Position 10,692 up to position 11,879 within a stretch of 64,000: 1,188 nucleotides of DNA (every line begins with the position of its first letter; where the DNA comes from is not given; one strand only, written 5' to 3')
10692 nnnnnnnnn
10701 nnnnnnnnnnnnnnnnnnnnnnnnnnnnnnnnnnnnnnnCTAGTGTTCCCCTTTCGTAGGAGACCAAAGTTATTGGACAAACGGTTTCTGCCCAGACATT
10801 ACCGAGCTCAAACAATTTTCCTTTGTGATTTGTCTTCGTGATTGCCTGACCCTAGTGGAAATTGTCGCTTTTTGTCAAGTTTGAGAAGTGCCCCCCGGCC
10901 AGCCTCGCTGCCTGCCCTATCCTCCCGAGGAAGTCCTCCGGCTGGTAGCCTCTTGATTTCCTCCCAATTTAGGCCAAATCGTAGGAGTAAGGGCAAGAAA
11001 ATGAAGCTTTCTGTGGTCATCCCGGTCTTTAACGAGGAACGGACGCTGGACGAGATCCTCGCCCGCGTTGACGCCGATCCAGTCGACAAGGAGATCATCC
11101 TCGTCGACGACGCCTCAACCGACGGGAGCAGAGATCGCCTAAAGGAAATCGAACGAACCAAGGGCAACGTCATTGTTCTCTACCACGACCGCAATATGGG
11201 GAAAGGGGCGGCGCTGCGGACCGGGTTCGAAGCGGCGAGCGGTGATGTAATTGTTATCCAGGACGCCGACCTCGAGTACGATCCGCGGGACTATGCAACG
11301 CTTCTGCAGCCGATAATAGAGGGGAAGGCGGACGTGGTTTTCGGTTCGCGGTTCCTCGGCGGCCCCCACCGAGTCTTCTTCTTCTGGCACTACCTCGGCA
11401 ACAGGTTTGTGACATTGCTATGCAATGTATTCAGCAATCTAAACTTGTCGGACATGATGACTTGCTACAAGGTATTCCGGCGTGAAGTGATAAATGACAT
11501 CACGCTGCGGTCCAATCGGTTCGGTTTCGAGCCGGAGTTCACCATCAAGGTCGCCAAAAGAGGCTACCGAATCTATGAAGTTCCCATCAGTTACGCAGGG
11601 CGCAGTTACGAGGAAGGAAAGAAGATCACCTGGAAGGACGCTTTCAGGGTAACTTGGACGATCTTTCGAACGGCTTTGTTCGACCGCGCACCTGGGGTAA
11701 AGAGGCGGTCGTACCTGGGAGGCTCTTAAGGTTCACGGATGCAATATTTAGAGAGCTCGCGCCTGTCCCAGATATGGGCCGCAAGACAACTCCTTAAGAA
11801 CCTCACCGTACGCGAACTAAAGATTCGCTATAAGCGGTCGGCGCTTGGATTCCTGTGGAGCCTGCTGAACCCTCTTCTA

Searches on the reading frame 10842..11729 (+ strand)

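Call 70: search_protein_families(library=pfam, proteins=[window:10842-11729:+], max_evalue=0.0001)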
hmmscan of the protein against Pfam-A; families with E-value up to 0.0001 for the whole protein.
window:10842-11729:+ (295 aa): 3 families
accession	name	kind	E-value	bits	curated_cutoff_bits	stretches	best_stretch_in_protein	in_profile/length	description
PF00535.33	Glycos_transf_2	-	1.1e-36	126.7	23.3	1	57-220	1-167/168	Glycosyl transferase family 2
PF13641.12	Glyco_tranf_2_3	-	5.3e-07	30.3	27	1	56-184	3-137/230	Glycosyltransferase like family 2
PF10111.15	Glyco_tranf_2_2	-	7.8e-07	29.3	27.3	1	57-147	1-95/276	Glycosyltransferase like family 2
